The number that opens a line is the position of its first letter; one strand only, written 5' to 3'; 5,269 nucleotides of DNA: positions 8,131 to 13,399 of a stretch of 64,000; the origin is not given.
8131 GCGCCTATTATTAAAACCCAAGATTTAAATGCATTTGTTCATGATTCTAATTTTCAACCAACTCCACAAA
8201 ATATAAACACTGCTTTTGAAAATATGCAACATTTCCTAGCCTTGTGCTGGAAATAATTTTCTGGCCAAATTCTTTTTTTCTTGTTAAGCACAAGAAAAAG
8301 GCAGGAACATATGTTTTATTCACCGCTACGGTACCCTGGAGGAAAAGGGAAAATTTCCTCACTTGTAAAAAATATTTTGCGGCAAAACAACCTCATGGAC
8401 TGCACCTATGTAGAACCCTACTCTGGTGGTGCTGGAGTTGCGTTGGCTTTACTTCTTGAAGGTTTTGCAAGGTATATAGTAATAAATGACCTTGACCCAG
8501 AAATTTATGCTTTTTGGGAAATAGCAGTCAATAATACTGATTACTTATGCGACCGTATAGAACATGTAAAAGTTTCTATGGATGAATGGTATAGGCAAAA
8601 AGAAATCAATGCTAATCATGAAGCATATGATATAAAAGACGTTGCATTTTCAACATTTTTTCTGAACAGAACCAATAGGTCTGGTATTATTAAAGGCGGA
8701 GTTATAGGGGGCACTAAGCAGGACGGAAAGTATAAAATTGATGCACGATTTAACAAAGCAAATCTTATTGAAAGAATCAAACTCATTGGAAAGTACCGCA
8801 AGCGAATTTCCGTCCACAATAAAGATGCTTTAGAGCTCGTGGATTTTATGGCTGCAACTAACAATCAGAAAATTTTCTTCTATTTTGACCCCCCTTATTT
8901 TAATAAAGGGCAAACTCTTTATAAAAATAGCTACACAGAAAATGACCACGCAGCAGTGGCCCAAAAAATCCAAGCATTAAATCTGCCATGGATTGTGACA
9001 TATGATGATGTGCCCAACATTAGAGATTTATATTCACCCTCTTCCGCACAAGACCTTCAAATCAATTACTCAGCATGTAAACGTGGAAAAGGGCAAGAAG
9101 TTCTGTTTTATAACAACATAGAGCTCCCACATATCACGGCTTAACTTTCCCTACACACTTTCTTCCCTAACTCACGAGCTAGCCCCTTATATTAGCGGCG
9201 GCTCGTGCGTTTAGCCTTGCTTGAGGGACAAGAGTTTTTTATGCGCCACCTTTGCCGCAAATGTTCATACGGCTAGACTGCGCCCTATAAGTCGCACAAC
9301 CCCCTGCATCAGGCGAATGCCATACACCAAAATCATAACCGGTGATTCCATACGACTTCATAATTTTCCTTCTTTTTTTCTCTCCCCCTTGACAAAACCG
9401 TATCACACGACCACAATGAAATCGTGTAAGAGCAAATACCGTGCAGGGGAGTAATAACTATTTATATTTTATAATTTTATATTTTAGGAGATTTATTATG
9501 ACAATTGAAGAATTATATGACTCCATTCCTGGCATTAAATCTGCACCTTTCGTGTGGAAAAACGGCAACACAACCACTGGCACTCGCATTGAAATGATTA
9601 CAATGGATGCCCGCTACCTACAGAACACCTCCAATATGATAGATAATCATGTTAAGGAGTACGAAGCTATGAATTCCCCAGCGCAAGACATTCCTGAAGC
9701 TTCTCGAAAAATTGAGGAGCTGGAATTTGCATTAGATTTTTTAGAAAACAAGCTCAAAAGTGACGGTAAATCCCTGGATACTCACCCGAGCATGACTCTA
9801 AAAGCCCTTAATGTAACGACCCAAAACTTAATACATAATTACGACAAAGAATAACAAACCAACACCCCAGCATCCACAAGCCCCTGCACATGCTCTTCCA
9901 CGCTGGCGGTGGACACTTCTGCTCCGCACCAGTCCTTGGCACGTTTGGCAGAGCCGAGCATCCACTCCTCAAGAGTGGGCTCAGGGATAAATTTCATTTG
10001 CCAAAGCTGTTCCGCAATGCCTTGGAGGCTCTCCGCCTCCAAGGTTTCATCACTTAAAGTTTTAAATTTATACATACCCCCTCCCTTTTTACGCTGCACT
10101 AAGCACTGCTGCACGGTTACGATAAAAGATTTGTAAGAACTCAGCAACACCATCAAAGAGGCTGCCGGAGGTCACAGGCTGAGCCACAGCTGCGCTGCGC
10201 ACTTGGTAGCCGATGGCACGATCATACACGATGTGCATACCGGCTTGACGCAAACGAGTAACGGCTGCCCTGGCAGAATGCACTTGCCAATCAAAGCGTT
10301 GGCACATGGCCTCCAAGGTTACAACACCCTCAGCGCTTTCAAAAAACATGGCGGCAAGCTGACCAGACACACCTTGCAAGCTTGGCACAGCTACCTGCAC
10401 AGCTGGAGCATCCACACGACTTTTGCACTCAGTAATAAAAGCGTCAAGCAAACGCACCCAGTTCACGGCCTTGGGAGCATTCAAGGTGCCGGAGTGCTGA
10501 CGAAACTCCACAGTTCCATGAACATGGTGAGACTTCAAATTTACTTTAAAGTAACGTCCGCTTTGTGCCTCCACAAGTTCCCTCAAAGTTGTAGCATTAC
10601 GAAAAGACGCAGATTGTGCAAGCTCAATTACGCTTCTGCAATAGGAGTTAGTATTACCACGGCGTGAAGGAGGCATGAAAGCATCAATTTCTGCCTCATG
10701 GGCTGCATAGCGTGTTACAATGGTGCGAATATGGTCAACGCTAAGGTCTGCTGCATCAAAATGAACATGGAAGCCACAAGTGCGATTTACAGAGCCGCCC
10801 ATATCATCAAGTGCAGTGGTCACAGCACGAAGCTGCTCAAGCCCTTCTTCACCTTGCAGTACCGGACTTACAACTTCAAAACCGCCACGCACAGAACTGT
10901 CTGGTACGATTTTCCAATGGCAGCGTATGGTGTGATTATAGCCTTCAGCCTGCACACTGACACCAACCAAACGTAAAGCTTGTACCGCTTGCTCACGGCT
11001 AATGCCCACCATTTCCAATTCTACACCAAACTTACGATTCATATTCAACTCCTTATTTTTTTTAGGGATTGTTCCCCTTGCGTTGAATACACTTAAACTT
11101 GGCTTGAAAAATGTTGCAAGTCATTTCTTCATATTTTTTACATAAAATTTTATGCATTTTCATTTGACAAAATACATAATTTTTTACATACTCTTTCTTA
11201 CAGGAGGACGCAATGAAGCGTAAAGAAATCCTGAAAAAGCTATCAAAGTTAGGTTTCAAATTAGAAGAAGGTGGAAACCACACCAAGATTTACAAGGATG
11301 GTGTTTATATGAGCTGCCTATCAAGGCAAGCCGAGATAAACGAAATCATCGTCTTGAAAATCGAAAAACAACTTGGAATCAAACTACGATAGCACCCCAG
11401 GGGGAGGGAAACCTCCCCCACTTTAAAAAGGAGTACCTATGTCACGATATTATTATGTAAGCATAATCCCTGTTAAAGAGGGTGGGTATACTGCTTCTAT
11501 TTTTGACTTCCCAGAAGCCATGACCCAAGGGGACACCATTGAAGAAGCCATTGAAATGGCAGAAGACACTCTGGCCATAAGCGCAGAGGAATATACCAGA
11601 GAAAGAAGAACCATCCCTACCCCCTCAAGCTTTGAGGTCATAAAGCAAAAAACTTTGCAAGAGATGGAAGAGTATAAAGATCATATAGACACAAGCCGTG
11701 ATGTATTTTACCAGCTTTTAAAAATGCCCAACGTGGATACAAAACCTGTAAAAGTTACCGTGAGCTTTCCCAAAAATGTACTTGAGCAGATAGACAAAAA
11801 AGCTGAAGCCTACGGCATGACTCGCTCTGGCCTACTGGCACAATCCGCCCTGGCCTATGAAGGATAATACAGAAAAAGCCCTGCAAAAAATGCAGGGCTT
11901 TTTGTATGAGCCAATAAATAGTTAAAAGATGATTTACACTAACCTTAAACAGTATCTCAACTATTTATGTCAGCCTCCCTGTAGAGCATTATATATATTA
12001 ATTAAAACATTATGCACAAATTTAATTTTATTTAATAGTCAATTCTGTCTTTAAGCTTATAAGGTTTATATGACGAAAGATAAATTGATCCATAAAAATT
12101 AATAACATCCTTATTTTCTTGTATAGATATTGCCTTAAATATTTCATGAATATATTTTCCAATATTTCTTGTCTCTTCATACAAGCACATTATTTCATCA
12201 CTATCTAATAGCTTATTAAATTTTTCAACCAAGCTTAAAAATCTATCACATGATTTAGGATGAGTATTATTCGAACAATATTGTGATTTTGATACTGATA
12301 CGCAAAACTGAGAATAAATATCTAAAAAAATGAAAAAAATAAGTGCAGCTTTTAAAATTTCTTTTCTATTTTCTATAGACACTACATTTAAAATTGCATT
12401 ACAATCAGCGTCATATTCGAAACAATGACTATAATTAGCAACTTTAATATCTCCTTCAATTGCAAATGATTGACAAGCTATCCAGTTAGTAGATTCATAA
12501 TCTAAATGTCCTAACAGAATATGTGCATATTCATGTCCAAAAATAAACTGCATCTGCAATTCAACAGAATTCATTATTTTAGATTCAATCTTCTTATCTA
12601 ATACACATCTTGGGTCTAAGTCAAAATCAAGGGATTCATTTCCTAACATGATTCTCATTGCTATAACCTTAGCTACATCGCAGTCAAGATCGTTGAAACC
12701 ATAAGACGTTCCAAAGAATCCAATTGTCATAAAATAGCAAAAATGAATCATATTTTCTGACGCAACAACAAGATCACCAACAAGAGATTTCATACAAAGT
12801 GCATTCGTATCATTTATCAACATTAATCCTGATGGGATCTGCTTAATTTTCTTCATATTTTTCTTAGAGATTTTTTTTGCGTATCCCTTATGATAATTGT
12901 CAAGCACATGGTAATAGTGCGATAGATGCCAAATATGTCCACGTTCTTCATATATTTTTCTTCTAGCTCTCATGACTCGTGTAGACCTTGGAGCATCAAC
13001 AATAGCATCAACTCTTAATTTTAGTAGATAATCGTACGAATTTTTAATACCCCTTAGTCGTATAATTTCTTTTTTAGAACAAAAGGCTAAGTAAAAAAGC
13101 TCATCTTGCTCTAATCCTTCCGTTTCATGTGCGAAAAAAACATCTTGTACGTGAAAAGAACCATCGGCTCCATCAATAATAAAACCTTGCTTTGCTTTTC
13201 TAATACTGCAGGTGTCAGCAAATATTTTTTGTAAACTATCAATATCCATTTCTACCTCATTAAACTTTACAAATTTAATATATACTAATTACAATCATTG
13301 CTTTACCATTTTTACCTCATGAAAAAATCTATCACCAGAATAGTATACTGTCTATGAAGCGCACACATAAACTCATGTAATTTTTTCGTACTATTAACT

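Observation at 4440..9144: Repressor-linked AT-rich six-gene cassette in the lambda cI-rexAB-equivalent slot: best candidate for an undescribed lysogen-expressed exclusion/defence system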

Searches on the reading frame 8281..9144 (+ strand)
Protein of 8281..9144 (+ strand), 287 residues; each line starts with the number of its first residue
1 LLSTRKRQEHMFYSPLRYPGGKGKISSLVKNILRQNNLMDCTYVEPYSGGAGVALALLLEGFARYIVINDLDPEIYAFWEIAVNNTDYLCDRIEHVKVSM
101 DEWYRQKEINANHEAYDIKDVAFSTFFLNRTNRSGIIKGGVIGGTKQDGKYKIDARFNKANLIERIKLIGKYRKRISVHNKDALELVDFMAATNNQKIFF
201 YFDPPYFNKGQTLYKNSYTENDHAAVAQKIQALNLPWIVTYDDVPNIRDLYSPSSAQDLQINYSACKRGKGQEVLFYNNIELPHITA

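Call 3: search_protein_families(library=pfam, proteins=[window:8281-9144:+], max_evalue=0.1)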
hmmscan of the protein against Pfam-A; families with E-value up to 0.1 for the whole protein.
window:8281-9144:+ (287 aa): 1 family
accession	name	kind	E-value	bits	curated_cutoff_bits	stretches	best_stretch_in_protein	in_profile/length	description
PF02086.21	MethyltransfD12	-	2.5e-20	73.7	22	1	18-253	1-241/253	D12 class N6 adenine-specific DNA methyltransferase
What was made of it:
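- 8311..9144 (+): PD-λ-5 protein B: Dam-family (D12 class) N6-adenine DNA methyltransferase. Pfam MethyltransfD12 E 2.5e-20 (call 3).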

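Call 4: search_protein_families(library=padloc, proteins=[window:8281-9144:+], max_evalue=0.1)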
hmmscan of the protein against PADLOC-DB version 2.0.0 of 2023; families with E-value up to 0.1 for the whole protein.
window:8281-9144:+ (287 aa): 14 families
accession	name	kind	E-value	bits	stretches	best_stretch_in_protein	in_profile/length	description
PDLC04018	PD-Lambda-5_B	-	4.4e-118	391.8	1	12-281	4-274/291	-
PDLC03358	MTase_II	-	2.5e-98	327.1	1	11-283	3-278/301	Type II methyltransferase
PDLC04019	PD-Lambda-5_B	-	2.6e-70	233.7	1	11-172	2-163/167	-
PDLC03247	MTase_II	-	3.6e-35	119.5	1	12-278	2-264/282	Type II methyltransferase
PDLC03717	oMTase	-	3.2e-24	83.8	1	11-278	1-265/285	orphan methyltransferase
PDLC03294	MTase_II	-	6.7e-20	69.8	1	14-272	6-264/272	Type II methyltransferase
PDLC03735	oMTase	-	9.5e-18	62.6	1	16-278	11-281/284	orphan methyltransferase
PDLC03253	MTase_II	-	1.9e-17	61.8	1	20-272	11-244/253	Type II methyltransferase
PDLC03244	MTase_II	-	6.4e-12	43.2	1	16-240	31-247/295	Type II methyltransferase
PDLC03729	oMTase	-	2e-11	41.9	1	15-269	7-255/275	orphan methyltransferase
PDLC03383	MTase_II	-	1.4e-08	32.5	2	7-95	13-95/318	Type II methyltransferase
PDLC03349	MTase_II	-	1.5e-08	32.1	1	15-95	8-84/374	Type II methyltransferase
PDLC03289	MTase_II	-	4.4e-06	24.3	1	16-110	17-106/337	Type II methyltransferase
PDLC03341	MTase_II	-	1.4e-05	22.7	1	19-245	22-244/316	Type II methyltransferase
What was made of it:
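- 8311..9144 (+): PADLOC PD-Lambda-5_B E 4e-118 (call 4).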

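Call 5: search_protein_families(library=phrogs, proteins=[window:8281-9144:+], max_evalue=0.01)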
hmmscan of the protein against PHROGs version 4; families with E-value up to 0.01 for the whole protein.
window:8281-9144:+ (287 aa): 2 families
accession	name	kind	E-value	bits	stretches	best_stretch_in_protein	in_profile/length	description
phrog_56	-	other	1.2e-62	214.1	1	6-278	55-322/647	DNA methyltransferase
phrog_1996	-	other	8.3e-13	49.5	1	157-278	18-140/150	DNA methyltransferase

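Call 48: search_protein_families(library=ncbifam, proteins=[window:8311-9144:+], max_evalue=0.05)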
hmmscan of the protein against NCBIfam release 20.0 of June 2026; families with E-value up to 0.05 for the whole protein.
window:8311-9144:+ (277 aa): 1 family
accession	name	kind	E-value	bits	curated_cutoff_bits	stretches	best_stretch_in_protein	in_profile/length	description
TIGR00571.1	dam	subfamily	1.5e-18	67.5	114.85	1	5-256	4-251/267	Dam family site-specific DNA-(adenine-N6)-methyltransferase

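Call 83: search_protein_families(library=padloc, proteins=[L006:4084-4803:+, L006:5302-6135:+], max_evalue=0.01)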
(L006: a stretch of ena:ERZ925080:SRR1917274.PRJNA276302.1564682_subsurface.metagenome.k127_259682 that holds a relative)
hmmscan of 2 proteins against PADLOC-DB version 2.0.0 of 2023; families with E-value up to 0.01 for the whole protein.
L006:4084-4803:+ (239 aa): 0 families

L006:5302-6135:+ (277 aa): 8 families
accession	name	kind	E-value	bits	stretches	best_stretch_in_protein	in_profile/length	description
PDLC04673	PDC-M48B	-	4.3e-22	76.8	1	4-266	4-258/296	-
PDLC04675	PDC-M48B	-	1.2e-19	68.6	1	3-253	6-252/291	-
PDLC03854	LmuA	-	2.2e-17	61.2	2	137-233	189-288/345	-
PDLC03805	RTasMBL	-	1.1e-16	59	2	160-232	182-258/322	DRT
PDLC04676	PDC-M48B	-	4.3e-12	43.5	2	147-223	202-280/357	-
PDLC04677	PDC-M48B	-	1.1e-08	32.8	1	142-276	196-332/339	-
PDLC04674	PDC-M48B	-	1.9e-05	22.1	0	160-243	141-224/270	-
PDLC02158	Avs1a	-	0.00084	16.7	1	159-236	252-332/392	-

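Call 89: search_protein_families(library=pfam, proteins=[L020:4575-5105:+, L022:5104-5856:+, L026:5003-5920:+, L030:4317-5522:+, L032:4598-5956:+, L034:4749-5639:+, L057:5494-5916:+, L058:5269-5841:+, L033:161-688:+, L066:5503-5832:+], max_evalue=0.001)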
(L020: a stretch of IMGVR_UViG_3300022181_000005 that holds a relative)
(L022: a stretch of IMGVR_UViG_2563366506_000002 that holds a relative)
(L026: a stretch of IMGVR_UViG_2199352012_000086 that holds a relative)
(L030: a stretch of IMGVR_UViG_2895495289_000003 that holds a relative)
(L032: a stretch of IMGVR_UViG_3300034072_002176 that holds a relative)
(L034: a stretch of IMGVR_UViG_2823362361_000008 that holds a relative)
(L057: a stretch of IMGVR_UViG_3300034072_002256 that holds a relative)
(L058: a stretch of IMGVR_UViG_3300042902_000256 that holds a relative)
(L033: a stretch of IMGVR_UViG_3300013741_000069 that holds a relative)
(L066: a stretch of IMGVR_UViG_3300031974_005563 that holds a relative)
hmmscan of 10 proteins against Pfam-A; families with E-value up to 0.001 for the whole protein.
L020:4575-5105:+ (176 aa): 1 family
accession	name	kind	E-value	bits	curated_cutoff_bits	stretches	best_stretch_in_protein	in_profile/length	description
PF07022.19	Phage_CI_repr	-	2.5e-11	44.2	22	1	11-74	1-63/65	Bacteriophage CI repressor helix-turn-helix domain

L022:5104-5856:+ (250 aa): 1 family
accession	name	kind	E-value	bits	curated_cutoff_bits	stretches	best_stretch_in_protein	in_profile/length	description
PF00717.28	Peptidase_S24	-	0.00011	22.4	23.3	1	110-224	6-105/116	Peptidase S24-like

L026:5003-5920:+ (305 aa): 2 families
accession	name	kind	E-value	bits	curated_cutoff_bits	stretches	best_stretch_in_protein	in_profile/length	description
PF00717.28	Peptidase_S24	-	1.2e-17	64.1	23.3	1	166-296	1-116/116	Peptidase S24-like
PF01381.28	HTH_3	-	2.6e-05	24.6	23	0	79-105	1-27/55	Helix-turn-helix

L030:4317-5522:+ (401 aa): 0 families

L032:4598-5956:+ (452 aa): 0 families

L034:4749-5639:+ (296 aa): 1 family
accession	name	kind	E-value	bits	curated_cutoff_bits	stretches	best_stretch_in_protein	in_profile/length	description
PF08867.16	FRG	-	1.2e-20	74.6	25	1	39-122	4-93/94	FRG domain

L057:5494-5916:+ (140 aa): 1 family
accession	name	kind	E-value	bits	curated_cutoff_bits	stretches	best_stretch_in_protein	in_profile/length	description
PF08765.17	Mor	-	1.1e-24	86.9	24.9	1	36-139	2-107/107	Mor transcription activator family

L058:5269-5841:+ (190 aa): 1 family
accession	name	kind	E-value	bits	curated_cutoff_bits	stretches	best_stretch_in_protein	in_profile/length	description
PF01381.28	HTH_3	-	4.8e-06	26.9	23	1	75-122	3-50/55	Helix-turn-helix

L033:161-688:+ (175 aa): 0 families

L066:5503-5832:+ (109 aa): 0 families

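Call 90: search_protein_families(library=pfam, proteins=[L063:5492-5917:+, L064:5600-5944:+, L068:5459-5833:+, L023:4505-5137:+, L037:5300-5827:+, L039:3308-5635:+, L019:3561-5615:+, L050:5059-5526:+, L054:2690-5077:+, L021:665-1054:+], max_evalue=0.001)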
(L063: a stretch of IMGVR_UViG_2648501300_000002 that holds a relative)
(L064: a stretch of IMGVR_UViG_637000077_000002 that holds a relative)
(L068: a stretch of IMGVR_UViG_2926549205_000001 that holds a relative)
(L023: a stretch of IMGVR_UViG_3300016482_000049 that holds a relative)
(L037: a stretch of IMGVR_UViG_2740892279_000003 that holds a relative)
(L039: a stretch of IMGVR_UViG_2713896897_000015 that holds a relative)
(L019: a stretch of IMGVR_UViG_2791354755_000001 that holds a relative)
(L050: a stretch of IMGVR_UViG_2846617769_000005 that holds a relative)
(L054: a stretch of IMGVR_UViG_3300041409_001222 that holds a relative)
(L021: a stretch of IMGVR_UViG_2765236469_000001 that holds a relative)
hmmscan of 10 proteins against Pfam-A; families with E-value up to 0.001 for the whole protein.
L063:5492-5917:+ (141 aa): 1 family
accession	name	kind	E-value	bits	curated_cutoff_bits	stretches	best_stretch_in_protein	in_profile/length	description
PF08765.17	Mor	-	6.4e-24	84.5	24.9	1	37-140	2-107/107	Mor transcription activator family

L064:5600-5944:+ (114 aa): 4 families
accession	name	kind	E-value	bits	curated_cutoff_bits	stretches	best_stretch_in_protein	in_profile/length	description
PF12844.13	HTH_19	-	8.5e-15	54.9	30.2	1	3-63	1-61/64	Helix-turn-helix domain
PF01381.28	HTH_3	-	9.1e-15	54.9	23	1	6-60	1-55/55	Helix-turn-helix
PF13560.12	HTH_31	-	1.2e-08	35.5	27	1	2-57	2-58/64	Helix-turn-helix domain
PF13443.12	HTH_26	-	0.00032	21.3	22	1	5-58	1-55/63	Cro/C1-type HTH DNA-binding domain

L068:5459-5833:+ (124 aa): 4 families
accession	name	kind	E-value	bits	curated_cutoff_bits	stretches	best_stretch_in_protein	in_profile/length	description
PF01381.28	HTH_3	-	1.6e-11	44.5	23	1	10-64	1-55/55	Helix-turn-helix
PF13560.12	HTH_31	-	1.3e-08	35.4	27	1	6-47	2-44/64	Helix-turn-helix domain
PF12844.13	HTH_19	-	2.6e-08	34.1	30.2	1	7-67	1-61/64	Helix-turn-helix domain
PF10047.15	DUF2281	-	0.00082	20.4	26.5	1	101-123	8-30/64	Protein of unknown function (DUF2281)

L023:4505-5137:+ (210 aa): 0 families

L037:5300-5827:+ (175 aa): 1 family
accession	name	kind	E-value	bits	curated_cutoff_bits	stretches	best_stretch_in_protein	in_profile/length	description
PF06183.18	DinI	-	9.9e-17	61.5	24.2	1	114-174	2-62/63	DinI-like family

L039:3308-5635:+ (775 aa): 2 families
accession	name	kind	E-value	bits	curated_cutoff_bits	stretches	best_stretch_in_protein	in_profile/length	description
PF05840.19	Phage_GPA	-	2.5e-122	408.3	31.4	1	147-476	1-321/321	Bacteriophage replication gene A protein (GPA)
PF23343.2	REP_ORF2-G2P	-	4.2e-07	30.6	27.8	1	370-472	13-98/99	Replication-associated protein ORF2/G2P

L019:3561-5615:+ (684 aa): 2 families
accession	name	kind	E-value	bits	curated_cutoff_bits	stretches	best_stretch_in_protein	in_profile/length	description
PF20454.4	GpA_nuclease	-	1.4e-45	156.2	22.5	1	329-610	2-283/294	Terminase large subunit gpA, endonuclease domain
PF05876.18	GpA_ATPase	-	1e-41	143.6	25.6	1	75-317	5-247/247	Phage terminase large subunit gpA, ATPase domain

L050:5059-5526:+ (155 aa): 0 families

L054:2690-5077:+ (795 aa): 2 families
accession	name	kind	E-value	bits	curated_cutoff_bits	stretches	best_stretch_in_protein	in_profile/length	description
PF05840.19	Phage_GPA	-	1.3e-128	429.1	31.4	1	177-498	2-321/321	Bacteriophage replication gene A protein (GPA)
PF23343.2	REP_ORF2-G2P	-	6.3e-06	26.8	27.8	1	395-494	15-98/99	Replication-associated protein ORF2/G2P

L021:665-1054:+ (129 aa): 0 families

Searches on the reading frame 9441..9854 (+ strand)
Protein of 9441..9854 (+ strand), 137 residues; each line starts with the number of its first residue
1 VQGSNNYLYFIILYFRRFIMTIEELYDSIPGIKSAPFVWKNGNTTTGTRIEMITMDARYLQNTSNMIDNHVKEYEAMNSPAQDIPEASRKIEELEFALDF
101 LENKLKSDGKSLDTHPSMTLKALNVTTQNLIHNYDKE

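Call 3: search_protein_families(library=pfam, proteins=[window:9441-9854:+], max_evalue=0.1)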
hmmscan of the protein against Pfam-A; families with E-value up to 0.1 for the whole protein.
window:9441-9854:+ (137 aa): 0 families

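Call 4: search_protein_families(library=padloc, proteins=[window:9441-9854:+], max_evalue=0.1)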
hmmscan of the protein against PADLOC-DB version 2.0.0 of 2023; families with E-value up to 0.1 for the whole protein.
window:9441-9854:+ (137 aa): 0 families

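Call 5: search_protein_families(library=phrogs, proteins=[window:9441-9854:+], max_evalue=0.01)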
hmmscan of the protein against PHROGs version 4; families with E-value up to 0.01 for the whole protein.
window:9441-9854:+ (137 aa): 1 family
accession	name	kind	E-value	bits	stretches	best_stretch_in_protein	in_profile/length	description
phrog_16326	-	unknown function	0.0083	16.7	0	74-128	54-108/222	-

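Call 48: search_protein_families(library=ncbifam, proteins=[window:9498-9854:+], max_evalue=0.05)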
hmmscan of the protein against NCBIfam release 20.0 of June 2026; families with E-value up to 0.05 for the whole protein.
window:9498-9854:+ (118 aa): 0 families
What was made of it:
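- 9498..9854 (+): 118-aa ORF of unknown function, last gene of the mosaic block, with a promoter-like site of its own at 9389-9417. No significant family hit (calls 3, 4, 48); only phrog_16326 at E 0.0083 (call 5).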

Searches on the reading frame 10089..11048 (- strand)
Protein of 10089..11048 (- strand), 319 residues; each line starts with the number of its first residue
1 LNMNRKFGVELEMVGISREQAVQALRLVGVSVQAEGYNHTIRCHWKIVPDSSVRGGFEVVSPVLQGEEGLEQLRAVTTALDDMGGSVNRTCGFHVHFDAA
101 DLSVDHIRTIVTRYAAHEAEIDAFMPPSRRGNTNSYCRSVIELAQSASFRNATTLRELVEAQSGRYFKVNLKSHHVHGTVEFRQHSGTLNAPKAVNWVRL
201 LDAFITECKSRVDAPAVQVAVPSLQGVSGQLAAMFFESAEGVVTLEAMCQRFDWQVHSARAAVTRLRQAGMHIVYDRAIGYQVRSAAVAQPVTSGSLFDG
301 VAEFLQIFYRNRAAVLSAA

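Call 25: search_protein_families(library=pfam, proteins=[window:10089-11048:-], max_evalue=0.01)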
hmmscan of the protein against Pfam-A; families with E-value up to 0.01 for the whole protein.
window:10089-11048:- (319 aa): 2 families
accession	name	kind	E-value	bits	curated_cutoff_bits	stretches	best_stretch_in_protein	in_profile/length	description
PF12224.13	Amidoligase_2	-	1.1e-44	153.6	22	1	4-204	2-244/245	Putative amidoligase enzyme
PF11994.14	DUF3489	-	5.2e-05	23.7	29.5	1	237-274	17-53/68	Protein of unknown function (DUF3489)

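Call 83: search_protein_families(library=padloc, proteins=[window:10089-11048:-], max_evalue=0.01)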
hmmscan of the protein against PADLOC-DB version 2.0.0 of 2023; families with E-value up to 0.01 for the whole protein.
window:10089-11048:- (319 aa): 0 families

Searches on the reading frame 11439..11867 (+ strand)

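Call 25: search_protein_families(library=pfam, proteins=[window:11439-11867:+], max_evalue=0.01)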
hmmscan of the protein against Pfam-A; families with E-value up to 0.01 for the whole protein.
window:11439-11867:+ (142 aa): 4 families
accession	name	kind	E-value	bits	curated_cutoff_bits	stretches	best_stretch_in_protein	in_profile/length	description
PF15919.11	HicB_lk_antitox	-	2.7e-19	70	27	1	5-137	1-123/123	HicB_like antitoxin of bacterial toxin-antitoxin system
PF07878.17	RHH_5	-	0.00087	19.4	26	1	106-134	4-32/43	CopG-like RHH_1 or ribbon-helix-helix domain, RHH_5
PF01402.27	RHH_1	-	0.0068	16.8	20.5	0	106-132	2-28/39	Ribbon-helix-helix protein, copG family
PF21983.2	NikA-like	-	0.0082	16.7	27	0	102-140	3-41/72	Mobilization protein NikA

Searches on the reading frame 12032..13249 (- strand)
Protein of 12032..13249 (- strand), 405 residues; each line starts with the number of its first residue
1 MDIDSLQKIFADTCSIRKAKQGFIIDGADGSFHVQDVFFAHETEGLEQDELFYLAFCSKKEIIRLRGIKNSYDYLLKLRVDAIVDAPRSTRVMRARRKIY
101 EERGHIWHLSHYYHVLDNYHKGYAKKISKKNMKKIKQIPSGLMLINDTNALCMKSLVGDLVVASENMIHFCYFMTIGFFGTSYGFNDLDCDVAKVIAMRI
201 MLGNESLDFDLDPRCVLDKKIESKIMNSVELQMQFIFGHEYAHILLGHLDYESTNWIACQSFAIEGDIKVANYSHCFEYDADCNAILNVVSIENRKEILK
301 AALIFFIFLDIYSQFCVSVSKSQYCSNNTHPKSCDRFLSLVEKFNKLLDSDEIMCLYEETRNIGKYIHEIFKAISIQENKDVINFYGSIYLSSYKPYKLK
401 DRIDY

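Call 25: search_protein_families(library=pfam, proteins=[window:12032-13249:-], max_evalue=0.01)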
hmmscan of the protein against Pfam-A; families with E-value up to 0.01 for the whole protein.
window:12032-13249:- (405 aa): 2 families
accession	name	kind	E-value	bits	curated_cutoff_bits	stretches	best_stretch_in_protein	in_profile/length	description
PF16676.10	FOXO-TAD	-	0.0089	16.9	27.4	1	187-213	16-41/42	Transactivation domain of FOXO protein family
PF01435.24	Peptidase_M48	-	0.0099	16.2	20.3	0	224-251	54-83/186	Peptidase family M48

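Call 48: search_protein_families(library=ncbifam, proteins=[window:12032-13249:-], max_evalue=0.05)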
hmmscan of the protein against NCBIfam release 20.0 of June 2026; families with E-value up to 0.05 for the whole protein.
window:12032-13249:- (405 aa): 0 families

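Call 83: search_protein_families(library=padloc, proteins=[window:12032-13249:-], max_evalue=0.01)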
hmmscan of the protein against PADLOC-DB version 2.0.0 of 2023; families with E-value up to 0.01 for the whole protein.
window:12032-13249:- (405 aa): 1 family
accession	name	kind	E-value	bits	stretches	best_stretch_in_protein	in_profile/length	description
PDLC02355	Lit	-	0.00038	17.8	0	235-345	151-241/290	Lit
